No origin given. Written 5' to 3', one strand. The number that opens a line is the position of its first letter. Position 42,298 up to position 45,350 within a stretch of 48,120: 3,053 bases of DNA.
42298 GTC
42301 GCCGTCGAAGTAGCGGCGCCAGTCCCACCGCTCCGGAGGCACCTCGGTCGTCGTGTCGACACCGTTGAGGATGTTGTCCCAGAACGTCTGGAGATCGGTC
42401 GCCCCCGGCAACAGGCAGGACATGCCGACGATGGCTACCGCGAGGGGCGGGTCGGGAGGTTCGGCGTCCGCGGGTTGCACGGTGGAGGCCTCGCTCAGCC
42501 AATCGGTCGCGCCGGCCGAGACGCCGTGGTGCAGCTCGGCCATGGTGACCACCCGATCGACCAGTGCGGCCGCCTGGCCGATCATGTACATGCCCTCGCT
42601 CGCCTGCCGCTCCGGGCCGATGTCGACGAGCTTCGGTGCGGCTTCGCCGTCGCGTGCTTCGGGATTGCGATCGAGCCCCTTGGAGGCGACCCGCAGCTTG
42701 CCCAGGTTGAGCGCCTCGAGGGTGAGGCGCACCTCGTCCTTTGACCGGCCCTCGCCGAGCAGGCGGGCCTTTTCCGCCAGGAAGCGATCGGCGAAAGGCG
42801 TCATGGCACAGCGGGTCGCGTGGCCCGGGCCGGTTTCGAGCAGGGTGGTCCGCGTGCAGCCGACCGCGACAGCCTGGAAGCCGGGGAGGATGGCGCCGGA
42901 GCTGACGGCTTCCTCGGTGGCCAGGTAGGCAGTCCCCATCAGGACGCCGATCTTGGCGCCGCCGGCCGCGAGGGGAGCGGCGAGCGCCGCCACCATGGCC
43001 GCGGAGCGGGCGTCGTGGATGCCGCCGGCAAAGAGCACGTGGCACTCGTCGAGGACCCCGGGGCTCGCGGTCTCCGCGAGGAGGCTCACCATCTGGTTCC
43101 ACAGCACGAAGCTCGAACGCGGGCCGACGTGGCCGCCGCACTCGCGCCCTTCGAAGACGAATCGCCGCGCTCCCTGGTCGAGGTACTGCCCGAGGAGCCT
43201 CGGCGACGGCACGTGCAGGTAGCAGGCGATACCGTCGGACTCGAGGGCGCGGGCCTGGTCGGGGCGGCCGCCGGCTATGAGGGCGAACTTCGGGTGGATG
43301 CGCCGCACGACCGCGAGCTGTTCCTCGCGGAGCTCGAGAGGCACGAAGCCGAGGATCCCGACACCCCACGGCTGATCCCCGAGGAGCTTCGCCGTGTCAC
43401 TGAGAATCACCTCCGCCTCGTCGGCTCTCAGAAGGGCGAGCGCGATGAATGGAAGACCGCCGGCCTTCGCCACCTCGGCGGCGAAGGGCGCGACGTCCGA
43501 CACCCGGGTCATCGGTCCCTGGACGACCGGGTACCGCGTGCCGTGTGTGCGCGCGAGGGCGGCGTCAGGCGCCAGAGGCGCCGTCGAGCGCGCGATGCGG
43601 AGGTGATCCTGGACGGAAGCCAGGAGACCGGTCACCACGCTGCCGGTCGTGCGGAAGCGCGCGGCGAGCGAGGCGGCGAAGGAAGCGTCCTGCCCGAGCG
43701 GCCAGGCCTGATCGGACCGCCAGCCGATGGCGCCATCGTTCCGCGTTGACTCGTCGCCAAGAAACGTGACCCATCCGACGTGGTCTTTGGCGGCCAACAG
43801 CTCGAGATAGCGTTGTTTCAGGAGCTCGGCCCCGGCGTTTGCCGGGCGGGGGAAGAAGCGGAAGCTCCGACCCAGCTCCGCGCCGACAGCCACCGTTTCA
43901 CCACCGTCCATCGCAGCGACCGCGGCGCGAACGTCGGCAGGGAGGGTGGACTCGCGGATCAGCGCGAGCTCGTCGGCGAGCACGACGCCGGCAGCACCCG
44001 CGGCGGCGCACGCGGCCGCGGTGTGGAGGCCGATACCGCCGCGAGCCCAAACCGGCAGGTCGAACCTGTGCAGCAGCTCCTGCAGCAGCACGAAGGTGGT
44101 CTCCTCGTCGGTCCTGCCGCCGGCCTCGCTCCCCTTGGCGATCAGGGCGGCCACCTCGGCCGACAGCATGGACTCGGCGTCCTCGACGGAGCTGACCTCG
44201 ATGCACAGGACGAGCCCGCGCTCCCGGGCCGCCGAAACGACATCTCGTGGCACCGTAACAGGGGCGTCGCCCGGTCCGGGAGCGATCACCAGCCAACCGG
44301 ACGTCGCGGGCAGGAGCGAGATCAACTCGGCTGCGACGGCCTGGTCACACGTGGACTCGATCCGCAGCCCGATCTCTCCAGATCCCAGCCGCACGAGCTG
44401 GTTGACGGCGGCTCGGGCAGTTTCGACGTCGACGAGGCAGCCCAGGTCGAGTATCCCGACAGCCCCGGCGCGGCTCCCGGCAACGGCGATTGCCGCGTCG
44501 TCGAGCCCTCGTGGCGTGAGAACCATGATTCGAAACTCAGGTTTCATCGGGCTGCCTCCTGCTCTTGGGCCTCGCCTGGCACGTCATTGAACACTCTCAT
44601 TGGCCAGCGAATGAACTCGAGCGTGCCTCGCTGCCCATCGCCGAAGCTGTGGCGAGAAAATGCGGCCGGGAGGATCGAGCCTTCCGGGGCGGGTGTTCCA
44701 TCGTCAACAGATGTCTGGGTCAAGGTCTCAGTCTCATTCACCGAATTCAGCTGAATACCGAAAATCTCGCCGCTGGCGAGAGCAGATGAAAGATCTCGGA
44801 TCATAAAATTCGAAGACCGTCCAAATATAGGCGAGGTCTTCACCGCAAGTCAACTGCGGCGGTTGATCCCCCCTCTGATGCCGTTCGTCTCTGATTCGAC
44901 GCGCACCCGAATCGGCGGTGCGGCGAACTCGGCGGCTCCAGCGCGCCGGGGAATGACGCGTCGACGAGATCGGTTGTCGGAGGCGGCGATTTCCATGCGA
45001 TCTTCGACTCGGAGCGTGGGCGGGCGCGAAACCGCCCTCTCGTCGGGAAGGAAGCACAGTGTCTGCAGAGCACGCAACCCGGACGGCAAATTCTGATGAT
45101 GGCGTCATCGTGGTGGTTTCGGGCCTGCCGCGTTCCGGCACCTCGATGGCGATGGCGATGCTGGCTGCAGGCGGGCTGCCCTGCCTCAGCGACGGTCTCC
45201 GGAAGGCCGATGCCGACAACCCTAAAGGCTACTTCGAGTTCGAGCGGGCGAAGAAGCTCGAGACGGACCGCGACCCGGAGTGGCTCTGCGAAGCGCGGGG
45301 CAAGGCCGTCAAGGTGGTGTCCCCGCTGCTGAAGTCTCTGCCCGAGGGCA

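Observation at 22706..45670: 22-kb translationally coupled pfa/hgl-like PKS operon whose accessory genes do not match the PUFA, heterocyst-glycolipid or olefin-synthase layouts I know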

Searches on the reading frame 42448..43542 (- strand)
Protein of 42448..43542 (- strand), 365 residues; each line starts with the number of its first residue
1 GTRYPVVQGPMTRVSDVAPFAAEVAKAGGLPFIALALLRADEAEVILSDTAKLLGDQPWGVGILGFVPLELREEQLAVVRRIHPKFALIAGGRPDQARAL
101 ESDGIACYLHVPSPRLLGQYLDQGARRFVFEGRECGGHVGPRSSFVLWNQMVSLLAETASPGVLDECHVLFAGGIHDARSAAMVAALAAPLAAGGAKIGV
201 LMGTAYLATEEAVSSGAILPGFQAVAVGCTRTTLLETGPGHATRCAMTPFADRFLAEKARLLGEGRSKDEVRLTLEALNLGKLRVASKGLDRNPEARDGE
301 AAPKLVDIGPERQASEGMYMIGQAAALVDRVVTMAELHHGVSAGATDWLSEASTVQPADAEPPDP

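Call 71: search_protein_families(library=pfam, proteins=[window:42448-43542:-], max_evalue=1)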
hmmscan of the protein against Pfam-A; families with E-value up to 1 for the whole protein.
seq(365 aa): 2 families
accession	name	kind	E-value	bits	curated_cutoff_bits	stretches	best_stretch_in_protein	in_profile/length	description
PF03060.21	NMO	-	4.7e-16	59.5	28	2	75-337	105-324/331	Nitronate monooxygenase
PF14805.11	THDPS_N_2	-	0.11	13.1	25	1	266-288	24-46/67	Tetrahydrodipicolinate N-succinyltransferase N-terminal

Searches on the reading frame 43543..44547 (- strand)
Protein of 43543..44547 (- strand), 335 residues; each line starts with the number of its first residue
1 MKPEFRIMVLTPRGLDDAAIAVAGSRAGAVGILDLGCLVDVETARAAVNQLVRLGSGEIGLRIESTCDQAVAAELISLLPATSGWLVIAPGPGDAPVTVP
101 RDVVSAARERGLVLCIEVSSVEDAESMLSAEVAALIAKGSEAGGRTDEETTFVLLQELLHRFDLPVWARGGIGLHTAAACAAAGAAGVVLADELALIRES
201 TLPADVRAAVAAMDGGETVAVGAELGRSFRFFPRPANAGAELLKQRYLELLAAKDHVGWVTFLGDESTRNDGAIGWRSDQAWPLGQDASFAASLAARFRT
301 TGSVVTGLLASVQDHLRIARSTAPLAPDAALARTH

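Call 71: search_protein_families(library=pfam, proteins=[window:43543-44547:-], max_evalue=1)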
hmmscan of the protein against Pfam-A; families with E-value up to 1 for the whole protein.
seq(335 aa): 3 families
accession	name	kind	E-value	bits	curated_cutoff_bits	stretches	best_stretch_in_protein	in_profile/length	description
PF03060.21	NMO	-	4.9e-12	46.3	28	1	100-230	125-261/331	Nitronate monooxygenase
PF02581.23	TMP-TENI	-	0.0018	18.1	27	1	153-190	139-176/180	Thiamine monophosphate synthase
PF09374.15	PG_binding_3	-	0.18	12.5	24.6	0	153-194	4-46/76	Predicted Peptidoglycan domain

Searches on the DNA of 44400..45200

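Call 68: search_rna_families(source=window, start=44400, end=45200, threshold=evalue, max_evalue=1)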
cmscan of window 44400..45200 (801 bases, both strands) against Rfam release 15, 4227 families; matches with E-value up to 1: 0.
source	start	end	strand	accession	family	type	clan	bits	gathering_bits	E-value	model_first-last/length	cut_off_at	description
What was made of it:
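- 44548..45058 (.): 511-nt divergent intergenic region holding a sigma-70-like promoter for the PKS operon (44853..44824, minus strand) and a hairpin plus T-run (44781..44765). No Rfam match (call 68).
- Tried and rejected: No Rfam family matches (call 68).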
